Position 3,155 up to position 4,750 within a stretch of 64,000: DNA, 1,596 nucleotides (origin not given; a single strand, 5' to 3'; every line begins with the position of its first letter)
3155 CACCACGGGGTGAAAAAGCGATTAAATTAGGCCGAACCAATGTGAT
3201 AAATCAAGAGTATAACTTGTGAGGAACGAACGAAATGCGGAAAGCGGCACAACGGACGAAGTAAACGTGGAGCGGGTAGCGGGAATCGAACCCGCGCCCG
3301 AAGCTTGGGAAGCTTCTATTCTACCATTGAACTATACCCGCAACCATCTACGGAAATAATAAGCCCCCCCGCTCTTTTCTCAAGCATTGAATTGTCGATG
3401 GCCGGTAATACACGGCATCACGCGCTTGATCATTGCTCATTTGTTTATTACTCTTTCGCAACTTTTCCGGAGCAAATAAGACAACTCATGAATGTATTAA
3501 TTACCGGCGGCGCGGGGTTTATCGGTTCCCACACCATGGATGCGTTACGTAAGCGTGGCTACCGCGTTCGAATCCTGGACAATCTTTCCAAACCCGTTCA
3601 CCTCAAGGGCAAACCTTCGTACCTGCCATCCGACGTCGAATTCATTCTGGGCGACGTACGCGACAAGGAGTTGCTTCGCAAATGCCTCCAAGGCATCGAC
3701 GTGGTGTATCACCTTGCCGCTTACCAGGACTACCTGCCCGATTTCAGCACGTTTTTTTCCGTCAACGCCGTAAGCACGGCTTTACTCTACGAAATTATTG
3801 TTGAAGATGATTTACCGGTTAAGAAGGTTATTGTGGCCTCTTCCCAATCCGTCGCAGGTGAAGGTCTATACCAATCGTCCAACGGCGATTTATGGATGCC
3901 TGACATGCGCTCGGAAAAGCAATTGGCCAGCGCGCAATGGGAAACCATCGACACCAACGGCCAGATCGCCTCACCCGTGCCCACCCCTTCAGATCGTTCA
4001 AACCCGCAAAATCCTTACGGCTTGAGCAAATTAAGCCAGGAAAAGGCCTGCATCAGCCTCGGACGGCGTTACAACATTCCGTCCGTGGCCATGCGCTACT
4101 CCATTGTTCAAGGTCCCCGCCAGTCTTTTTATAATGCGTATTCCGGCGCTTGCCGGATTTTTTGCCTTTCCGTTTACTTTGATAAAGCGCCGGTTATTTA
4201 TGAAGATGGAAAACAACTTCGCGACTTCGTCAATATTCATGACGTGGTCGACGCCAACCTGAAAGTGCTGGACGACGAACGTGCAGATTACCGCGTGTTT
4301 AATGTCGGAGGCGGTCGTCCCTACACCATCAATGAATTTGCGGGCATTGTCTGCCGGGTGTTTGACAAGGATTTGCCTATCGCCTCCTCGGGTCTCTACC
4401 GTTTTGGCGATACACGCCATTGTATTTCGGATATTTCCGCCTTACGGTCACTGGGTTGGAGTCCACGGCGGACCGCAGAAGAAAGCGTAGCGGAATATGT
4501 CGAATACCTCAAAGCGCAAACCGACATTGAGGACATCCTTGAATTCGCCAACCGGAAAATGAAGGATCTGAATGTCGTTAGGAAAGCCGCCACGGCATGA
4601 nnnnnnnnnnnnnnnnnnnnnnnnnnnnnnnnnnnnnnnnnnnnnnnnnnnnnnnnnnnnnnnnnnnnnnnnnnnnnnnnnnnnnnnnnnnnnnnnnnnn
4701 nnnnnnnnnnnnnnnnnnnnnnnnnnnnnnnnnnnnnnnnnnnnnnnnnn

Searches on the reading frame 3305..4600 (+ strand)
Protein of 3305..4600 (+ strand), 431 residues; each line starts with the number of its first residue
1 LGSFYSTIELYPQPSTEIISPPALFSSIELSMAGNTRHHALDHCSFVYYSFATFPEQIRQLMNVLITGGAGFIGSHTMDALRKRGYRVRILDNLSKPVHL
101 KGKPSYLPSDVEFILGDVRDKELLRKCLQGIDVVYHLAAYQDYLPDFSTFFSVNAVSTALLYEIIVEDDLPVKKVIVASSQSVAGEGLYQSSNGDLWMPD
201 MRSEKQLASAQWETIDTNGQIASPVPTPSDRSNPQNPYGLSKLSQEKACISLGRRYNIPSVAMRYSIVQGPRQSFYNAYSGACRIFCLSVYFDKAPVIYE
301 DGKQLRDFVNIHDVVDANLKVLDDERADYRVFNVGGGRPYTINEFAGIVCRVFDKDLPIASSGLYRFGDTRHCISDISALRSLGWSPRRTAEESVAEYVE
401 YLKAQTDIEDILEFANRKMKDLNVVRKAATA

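Call 64: search_protein_families(library=pfam, proteins=[window:3305-4600:+], max_evalue=0.0001)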
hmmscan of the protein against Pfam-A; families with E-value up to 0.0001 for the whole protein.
window:3305-4600:+ (431 aa): 7 families
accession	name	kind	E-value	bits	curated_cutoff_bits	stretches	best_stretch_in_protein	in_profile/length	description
PF01370.27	Epimerase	-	9e-40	137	20.9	2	64-189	1-124/240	NAD dependent epimerase/dehydratase family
PF16363.11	GDP_Man_Dehyd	-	7.9e-31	108.2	27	2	65-185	1-134/332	GDP-mannose 4,6 dehydratase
PF01073.25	3Beta_HSD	-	2.9e-13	49.9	22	1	65-189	1-125/280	3-beta hydroxysteroid dehydrogenase/isomerase family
PF07993.18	NAD_binding_4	-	2.8e-10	40.3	20.1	1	110-313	62-253/258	Male sterility protein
PF02719.21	Polysacc_synt_2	-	1.3e-09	38.1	20.2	1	64-142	1-89/293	Polysaccharide biosynthesis protein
PF04321.23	RmlD_sub_bind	-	7.6e-07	28.9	27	0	62-142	1-63/287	RmlD substrate binding domain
PF05368.20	NmrA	-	1.5e-06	28.4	27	1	64-139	5-78/298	NmrA-like family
